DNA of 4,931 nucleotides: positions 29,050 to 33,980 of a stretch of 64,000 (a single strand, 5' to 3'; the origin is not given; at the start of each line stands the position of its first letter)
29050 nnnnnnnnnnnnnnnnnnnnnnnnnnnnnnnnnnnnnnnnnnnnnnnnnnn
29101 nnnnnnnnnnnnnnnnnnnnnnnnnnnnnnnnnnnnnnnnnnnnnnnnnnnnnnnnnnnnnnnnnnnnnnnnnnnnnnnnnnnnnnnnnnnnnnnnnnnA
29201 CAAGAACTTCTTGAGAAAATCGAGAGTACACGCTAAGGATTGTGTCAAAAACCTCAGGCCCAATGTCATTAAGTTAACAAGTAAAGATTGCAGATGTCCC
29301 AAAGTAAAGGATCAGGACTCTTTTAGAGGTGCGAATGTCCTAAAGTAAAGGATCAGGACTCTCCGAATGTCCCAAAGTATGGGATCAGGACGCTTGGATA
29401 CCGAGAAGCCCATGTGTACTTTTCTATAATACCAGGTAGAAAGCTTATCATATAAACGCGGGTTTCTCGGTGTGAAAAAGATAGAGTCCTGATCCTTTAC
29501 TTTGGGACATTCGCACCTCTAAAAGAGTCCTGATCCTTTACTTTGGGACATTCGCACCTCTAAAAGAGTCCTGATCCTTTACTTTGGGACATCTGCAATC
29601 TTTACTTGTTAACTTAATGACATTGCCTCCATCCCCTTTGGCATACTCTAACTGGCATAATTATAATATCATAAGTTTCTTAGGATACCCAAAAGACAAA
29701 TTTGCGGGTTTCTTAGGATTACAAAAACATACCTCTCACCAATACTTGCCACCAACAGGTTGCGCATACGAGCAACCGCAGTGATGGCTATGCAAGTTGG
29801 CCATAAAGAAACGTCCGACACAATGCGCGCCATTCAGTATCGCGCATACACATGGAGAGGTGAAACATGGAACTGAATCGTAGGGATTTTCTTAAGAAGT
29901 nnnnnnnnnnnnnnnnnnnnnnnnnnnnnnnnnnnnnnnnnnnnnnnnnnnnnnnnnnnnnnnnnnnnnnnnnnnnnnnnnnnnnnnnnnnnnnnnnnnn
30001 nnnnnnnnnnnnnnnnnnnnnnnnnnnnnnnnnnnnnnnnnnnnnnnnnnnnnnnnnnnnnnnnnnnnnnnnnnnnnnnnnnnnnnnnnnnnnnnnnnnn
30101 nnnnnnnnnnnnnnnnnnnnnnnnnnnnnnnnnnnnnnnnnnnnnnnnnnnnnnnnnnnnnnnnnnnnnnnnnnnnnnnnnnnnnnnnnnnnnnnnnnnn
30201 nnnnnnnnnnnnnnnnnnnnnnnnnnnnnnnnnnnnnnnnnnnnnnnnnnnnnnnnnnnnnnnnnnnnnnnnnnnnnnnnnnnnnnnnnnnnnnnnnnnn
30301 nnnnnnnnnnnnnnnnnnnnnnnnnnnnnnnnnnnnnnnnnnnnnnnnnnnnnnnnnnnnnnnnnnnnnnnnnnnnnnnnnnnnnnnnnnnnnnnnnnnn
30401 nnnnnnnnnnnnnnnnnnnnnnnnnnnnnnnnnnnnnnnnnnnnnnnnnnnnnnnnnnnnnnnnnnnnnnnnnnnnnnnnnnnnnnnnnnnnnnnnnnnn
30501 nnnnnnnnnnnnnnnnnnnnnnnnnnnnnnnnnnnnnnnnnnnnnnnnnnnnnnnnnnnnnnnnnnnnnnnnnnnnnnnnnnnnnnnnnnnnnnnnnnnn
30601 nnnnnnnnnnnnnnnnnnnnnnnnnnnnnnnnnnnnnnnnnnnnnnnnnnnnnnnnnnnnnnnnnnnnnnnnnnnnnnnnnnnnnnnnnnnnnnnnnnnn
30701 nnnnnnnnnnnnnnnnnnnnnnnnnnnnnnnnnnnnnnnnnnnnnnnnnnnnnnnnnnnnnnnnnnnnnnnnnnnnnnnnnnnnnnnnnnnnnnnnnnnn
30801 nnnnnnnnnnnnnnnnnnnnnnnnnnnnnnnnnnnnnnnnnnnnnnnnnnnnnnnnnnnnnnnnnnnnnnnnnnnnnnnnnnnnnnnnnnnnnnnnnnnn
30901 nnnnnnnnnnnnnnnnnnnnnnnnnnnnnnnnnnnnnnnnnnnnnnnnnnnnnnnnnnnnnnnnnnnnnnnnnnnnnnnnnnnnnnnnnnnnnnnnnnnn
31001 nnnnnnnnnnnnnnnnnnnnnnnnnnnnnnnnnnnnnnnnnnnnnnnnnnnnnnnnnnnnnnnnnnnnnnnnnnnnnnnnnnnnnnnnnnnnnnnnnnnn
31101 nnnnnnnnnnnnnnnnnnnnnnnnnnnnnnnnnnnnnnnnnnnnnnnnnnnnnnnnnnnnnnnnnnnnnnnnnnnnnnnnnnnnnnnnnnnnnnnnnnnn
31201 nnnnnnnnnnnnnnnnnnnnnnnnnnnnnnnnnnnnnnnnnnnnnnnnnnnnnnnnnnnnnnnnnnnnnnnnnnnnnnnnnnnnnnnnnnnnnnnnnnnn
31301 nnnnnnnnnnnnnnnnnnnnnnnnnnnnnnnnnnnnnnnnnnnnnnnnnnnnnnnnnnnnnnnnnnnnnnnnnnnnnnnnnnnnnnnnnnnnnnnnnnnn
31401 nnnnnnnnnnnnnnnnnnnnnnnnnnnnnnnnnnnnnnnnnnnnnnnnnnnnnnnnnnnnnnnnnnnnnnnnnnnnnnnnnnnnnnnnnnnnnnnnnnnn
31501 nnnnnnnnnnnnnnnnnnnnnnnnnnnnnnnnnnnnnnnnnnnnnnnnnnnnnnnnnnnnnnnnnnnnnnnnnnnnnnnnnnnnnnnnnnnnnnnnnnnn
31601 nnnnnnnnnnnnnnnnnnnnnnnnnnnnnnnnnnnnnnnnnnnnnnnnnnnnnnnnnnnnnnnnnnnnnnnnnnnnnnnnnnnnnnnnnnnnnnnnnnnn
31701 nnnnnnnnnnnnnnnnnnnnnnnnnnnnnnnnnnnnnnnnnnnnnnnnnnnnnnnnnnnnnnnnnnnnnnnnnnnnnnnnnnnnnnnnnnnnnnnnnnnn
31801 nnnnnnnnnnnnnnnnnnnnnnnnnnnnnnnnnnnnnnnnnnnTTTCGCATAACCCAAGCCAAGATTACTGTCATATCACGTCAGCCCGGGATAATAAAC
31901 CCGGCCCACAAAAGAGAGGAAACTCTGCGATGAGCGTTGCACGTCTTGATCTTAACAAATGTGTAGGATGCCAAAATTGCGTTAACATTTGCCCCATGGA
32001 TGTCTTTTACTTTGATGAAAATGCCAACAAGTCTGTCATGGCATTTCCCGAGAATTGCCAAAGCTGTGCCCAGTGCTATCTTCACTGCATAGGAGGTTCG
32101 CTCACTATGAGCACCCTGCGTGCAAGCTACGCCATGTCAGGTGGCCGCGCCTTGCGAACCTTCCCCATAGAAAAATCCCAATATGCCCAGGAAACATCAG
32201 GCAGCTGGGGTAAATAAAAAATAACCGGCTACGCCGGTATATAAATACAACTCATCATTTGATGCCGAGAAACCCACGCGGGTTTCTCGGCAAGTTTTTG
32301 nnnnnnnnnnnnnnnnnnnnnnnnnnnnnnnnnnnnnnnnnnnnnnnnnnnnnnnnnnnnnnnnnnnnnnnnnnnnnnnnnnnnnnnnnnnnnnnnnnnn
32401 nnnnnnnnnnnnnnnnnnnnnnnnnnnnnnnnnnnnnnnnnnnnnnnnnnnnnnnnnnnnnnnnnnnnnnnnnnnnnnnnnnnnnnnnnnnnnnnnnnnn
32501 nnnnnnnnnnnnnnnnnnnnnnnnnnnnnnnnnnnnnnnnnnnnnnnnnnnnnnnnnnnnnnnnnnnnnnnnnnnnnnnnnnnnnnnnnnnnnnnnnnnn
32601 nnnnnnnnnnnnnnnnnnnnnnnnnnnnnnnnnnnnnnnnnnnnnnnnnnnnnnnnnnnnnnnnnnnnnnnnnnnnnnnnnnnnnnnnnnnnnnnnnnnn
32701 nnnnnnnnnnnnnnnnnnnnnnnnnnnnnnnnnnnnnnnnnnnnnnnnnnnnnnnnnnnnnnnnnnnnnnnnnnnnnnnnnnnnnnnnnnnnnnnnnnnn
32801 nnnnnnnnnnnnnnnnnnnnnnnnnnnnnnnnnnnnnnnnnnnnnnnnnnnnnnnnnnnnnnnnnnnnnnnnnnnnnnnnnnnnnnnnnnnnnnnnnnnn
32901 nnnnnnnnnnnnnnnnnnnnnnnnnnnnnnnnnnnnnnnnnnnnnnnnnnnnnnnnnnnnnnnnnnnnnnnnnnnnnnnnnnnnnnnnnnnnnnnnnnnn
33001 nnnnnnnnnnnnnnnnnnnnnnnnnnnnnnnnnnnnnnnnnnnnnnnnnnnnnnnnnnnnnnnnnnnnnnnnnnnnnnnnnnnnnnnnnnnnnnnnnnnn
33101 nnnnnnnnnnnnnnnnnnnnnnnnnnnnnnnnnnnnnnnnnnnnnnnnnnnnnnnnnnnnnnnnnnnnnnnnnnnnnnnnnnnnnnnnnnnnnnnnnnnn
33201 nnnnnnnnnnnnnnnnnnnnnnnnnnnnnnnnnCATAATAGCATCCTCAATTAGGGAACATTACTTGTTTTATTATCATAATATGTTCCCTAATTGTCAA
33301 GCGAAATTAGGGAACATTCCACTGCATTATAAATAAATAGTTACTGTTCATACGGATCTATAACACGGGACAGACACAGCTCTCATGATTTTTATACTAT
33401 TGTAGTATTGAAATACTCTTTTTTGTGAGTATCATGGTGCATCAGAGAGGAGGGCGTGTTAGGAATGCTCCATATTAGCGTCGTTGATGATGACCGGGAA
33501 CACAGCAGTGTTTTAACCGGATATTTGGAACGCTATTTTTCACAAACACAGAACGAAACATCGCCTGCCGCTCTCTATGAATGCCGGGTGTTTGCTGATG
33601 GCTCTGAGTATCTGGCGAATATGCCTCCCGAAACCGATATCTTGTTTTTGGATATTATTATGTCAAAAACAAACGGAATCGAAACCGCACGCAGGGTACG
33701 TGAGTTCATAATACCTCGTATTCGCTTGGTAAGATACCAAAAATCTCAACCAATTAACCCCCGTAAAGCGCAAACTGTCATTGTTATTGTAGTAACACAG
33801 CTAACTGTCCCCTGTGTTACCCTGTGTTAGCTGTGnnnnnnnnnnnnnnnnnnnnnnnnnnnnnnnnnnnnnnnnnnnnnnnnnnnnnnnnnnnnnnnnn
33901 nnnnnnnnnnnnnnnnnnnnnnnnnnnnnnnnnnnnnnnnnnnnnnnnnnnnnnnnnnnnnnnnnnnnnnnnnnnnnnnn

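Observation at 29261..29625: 365-bp palindrome built from inverted tandem repeats, between a membrane LuxR regulator and its neighbouring reductase gene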

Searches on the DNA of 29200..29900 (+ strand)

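Call 62: search_dna_similar(query=window:29261-29625:+, collection=plasmids, mode=distant, max_evalue=0.01, max_rows=10)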
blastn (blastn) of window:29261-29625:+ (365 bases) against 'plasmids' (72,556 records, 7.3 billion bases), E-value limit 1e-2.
No match.

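Call 63: search_dna_similar(query=window:29261-29625:+, collection=phages, mode=distant, max_evalue=0.01, max_rows=10)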
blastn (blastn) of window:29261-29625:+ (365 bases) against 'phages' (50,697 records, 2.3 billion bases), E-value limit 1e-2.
No match.
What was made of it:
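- Tried and rejected: A against plasmid and phage records gave no match (calls 62, 63).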

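Call 64: search_rna_families(source=window, start=29200, end=29900, threshold=evalue, max_evalue=1)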
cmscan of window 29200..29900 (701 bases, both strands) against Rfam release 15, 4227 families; matches with E-value up to 1: 1.
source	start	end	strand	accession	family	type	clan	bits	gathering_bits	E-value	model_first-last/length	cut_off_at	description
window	29371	29508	+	RF04118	MIR9481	Gene; miRNA;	-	21.4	130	0.077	1-135/135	no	MIR9481 microRNA precursor family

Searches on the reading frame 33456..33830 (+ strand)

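Call 67: search_protein_families(library=pfam, proteins=[window:33456-33830:+], max_evalue=0.0001)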
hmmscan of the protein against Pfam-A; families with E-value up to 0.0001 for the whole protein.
window:33456-33830:+ (124 aa): 1 family
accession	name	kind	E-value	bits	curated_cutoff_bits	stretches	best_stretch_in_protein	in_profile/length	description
PF00072.30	Response_reg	-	2.8e-06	27.9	30.2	1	9-85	3-68/111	Response regulator receiver domain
